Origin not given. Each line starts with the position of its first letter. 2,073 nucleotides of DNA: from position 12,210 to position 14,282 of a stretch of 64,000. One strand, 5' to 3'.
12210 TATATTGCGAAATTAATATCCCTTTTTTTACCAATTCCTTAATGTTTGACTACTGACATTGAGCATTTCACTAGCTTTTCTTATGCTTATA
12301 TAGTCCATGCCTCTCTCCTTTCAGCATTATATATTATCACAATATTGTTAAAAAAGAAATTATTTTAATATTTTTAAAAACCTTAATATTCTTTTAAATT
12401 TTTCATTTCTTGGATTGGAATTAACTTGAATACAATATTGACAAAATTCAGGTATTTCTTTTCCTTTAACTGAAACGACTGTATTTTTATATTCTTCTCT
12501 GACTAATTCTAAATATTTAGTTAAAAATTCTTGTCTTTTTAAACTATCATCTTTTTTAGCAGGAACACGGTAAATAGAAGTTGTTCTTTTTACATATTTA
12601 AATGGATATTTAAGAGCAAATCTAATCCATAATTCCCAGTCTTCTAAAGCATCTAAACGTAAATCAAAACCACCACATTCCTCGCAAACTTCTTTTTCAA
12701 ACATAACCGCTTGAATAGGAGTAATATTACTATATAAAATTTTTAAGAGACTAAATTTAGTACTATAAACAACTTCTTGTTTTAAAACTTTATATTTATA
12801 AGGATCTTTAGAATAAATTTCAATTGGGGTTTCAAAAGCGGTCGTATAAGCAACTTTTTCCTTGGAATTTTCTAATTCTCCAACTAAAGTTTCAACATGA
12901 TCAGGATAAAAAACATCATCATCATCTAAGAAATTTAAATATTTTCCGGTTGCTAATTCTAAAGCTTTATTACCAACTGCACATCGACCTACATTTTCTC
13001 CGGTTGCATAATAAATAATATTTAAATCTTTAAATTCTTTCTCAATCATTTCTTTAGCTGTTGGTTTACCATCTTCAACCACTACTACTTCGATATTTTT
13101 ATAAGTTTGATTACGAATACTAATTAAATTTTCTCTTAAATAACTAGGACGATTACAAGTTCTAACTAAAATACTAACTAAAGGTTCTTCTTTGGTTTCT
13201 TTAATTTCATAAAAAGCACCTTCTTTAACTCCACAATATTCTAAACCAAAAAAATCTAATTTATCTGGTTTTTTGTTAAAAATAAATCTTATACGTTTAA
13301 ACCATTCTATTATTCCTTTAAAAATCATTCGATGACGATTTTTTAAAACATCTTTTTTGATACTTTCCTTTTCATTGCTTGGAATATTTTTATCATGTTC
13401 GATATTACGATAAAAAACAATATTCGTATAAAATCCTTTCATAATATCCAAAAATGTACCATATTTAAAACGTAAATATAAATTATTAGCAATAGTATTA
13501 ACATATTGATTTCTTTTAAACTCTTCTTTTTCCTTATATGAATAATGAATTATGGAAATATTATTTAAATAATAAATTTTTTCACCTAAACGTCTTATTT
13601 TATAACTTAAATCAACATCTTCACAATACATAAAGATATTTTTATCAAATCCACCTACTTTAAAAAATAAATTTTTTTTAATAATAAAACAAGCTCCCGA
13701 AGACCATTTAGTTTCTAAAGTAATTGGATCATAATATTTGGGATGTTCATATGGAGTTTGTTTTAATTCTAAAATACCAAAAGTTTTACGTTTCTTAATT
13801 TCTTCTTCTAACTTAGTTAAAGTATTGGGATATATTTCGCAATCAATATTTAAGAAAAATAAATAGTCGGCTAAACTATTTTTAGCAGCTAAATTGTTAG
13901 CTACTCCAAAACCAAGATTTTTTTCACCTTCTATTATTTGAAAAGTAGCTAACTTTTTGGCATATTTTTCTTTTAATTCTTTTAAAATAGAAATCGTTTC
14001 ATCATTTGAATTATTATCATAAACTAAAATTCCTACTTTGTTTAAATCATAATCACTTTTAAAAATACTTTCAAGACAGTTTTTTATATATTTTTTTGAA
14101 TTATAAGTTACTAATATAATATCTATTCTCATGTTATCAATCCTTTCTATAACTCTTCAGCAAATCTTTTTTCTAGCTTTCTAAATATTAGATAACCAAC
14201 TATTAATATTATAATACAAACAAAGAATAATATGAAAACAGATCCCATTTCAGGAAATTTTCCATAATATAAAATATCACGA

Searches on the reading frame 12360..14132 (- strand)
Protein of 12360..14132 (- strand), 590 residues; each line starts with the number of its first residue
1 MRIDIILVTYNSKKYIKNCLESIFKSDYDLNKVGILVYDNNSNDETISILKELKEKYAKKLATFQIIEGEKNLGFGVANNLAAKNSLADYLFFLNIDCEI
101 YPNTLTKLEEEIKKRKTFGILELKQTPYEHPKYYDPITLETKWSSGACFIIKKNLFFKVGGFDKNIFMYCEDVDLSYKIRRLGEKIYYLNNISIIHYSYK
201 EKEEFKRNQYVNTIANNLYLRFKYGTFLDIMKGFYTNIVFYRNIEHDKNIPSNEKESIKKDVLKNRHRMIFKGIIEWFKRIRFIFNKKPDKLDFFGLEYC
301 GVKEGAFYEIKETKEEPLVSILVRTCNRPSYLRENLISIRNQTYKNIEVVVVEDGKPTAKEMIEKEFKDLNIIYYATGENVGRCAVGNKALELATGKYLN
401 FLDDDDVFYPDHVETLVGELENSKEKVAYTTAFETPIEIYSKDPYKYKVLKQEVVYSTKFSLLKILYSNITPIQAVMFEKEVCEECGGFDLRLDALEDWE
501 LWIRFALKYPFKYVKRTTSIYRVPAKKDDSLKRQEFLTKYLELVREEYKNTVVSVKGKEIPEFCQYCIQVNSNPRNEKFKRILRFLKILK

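Call 59: search_protein_families(library=pfam, proteins=[window:12360-14132:-], max_evalue=0.00001)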
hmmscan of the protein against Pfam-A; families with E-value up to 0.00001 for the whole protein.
window:12360-14132:- (590 aa): 3 families
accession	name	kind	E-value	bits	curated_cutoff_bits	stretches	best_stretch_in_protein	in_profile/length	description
PF00535.33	Glycos_transf_2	-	1.3e-47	162.3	23.3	2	320-444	1-127/168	Glycosyl transferase family 2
PF10111.15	Glyco_tranf_2_2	-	3.4e-22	79.7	27.3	1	321-556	4-247/276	Glycosyltransferase like family 2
PF13641.12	Glyco_tranf_2_3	-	3.4e-17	63.7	27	1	319-505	3-194/230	Glycosyltransferase like family 2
